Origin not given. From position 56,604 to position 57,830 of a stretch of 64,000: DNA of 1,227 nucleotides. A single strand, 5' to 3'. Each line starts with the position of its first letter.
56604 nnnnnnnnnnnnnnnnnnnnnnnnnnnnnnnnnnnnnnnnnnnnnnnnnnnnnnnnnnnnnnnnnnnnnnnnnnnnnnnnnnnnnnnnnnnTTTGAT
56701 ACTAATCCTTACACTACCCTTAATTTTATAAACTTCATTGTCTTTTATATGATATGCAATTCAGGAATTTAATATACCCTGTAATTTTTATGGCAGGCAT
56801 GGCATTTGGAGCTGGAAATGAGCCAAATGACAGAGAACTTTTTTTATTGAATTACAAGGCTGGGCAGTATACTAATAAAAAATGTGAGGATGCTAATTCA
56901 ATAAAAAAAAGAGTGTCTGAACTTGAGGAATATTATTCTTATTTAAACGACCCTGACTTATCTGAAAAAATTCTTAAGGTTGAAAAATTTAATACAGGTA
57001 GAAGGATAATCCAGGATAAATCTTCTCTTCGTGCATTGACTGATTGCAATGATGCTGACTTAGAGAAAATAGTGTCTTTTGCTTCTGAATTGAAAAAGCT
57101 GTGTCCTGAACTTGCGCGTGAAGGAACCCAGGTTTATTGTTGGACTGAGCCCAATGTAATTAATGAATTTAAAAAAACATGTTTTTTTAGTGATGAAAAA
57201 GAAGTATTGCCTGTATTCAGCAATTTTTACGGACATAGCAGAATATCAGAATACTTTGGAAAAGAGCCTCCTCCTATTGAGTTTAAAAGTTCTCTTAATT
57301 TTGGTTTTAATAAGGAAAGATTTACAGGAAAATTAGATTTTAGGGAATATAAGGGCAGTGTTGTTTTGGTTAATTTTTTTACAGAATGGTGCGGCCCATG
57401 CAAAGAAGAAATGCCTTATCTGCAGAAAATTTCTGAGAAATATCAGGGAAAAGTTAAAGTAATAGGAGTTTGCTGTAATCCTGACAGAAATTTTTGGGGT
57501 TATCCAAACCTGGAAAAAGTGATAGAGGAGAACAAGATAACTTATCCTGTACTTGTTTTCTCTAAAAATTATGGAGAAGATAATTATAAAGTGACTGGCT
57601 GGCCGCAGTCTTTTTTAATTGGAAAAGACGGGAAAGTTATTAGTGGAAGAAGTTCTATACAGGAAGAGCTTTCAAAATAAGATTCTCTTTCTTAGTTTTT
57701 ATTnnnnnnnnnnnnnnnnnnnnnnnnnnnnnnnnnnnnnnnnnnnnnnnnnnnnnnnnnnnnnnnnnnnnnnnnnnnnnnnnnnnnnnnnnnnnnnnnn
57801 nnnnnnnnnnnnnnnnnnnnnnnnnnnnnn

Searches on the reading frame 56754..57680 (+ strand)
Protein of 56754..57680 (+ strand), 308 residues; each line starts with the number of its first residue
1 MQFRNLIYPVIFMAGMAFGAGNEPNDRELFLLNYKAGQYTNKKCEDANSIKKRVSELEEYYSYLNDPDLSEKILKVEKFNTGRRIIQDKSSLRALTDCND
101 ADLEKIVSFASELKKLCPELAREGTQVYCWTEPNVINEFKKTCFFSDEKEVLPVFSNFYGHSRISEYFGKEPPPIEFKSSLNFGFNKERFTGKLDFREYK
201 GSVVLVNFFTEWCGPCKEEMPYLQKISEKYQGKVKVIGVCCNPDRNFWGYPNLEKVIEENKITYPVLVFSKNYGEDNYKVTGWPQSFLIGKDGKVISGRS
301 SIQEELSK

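Call 93: search_protein_families(library=pfam, proteins=[window:56754-57680:+], max_evalue=0.001)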
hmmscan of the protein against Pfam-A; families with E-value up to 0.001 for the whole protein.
window:56754-57680:+ (308 aa): 4 families
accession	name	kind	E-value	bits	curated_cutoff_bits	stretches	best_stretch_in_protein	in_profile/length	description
PF00578.27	AhpC-TSA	-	2.1e-16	60.4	26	1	192-295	16-121/124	AhpC/TSA family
PF08534.16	Redoxin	-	2.2e-14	53.9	26.6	1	194-296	21-129/148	Redoxin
PF13905.12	Thioredoxin_8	-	9.2e-11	42.4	27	1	201-295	1-94/94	Thioredoxin-like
PF00085.26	Thioredoxin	-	1.5e-09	38.2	23.5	1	202-242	19-59/103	Thioredoxin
